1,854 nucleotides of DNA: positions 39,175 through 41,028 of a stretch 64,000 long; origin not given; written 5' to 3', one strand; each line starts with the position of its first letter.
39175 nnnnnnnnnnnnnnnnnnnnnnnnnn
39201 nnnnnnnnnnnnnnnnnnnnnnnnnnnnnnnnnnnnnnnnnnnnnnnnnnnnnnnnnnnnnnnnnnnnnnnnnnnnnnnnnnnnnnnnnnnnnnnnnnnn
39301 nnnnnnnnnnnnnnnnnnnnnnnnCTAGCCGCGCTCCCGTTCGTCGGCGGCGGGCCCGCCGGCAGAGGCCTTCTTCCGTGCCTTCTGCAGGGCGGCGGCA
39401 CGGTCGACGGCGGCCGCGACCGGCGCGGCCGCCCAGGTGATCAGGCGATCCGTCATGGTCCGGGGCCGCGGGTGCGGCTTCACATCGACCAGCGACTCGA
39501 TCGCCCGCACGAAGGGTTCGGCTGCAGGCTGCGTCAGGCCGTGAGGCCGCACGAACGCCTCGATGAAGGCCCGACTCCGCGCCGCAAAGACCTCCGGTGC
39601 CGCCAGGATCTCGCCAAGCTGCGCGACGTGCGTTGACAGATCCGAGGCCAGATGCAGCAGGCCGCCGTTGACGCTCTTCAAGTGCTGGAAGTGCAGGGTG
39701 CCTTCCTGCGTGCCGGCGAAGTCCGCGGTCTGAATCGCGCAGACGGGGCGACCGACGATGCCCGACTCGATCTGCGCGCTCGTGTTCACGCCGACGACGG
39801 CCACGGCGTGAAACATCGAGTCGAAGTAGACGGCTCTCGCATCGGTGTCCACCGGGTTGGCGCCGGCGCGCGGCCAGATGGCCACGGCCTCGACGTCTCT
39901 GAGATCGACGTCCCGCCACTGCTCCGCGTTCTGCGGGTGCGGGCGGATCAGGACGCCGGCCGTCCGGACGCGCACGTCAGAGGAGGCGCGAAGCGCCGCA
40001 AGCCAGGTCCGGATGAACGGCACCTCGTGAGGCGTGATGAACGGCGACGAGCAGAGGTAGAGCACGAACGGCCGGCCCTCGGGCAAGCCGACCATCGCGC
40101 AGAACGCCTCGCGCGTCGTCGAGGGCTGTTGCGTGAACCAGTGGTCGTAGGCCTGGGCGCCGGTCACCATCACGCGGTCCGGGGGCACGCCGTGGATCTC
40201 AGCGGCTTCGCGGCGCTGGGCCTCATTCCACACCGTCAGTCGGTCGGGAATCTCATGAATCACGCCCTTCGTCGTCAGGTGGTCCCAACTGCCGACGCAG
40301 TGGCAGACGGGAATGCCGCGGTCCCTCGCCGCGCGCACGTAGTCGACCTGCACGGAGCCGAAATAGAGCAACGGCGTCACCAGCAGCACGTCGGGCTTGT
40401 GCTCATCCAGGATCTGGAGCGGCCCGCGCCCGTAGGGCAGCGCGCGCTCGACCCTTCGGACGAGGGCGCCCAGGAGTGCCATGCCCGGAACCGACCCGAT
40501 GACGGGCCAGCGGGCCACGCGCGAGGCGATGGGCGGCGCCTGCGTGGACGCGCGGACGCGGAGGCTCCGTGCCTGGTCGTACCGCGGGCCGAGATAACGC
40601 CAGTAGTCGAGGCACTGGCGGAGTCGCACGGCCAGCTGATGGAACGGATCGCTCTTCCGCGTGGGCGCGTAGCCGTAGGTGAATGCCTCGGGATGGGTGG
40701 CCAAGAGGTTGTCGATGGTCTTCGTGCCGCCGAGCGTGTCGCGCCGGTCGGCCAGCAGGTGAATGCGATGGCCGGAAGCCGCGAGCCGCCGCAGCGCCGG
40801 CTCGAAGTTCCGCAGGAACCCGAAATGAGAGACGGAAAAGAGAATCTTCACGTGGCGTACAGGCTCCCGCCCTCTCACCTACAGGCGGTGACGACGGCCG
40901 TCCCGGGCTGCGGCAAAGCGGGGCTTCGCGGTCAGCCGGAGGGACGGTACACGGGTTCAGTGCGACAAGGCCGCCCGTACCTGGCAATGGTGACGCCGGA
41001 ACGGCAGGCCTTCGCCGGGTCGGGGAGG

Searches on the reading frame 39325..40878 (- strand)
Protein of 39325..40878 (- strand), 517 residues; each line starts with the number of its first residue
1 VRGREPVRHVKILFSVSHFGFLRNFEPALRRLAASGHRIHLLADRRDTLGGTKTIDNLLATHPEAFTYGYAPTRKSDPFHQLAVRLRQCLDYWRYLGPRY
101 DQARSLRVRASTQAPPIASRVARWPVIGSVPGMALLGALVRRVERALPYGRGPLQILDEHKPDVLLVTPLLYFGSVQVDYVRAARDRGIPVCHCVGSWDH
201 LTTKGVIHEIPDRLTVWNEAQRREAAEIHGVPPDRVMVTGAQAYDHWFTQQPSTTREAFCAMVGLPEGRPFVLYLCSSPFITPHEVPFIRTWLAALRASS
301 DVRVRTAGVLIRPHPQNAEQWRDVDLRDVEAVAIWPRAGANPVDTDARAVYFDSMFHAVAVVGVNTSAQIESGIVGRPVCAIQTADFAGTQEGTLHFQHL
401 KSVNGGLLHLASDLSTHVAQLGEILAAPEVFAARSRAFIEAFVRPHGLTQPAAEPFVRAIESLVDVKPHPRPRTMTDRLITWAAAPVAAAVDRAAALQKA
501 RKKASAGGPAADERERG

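Call 13: search_protein_families(library=pfam, proteins=[window:39325-40878:-], max_evalue=0.01)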
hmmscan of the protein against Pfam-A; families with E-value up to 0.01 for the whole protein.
window:39325-40878:- (517 aa): 0 families

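Call 15: search_protein_families(library=ncbifam, proteins=[window:39325-40878:-], max_evalue=0.1)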
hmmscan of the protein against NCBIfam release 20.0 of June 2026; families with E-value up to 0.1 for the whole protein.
window:39325-40878:- (517 aa): 2 families
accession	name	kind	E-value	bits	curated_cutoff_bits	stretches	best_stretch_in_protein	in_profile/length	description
NF046086.1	BFO_1060_trans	domain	5.9e-06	25.6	200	1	155-280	41-172/365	BFO_1060 family glycosyltransferase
NF009971.0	PRK13435.1-2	subfamily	0.081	12.7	151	0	154-201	38-85/141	response regulator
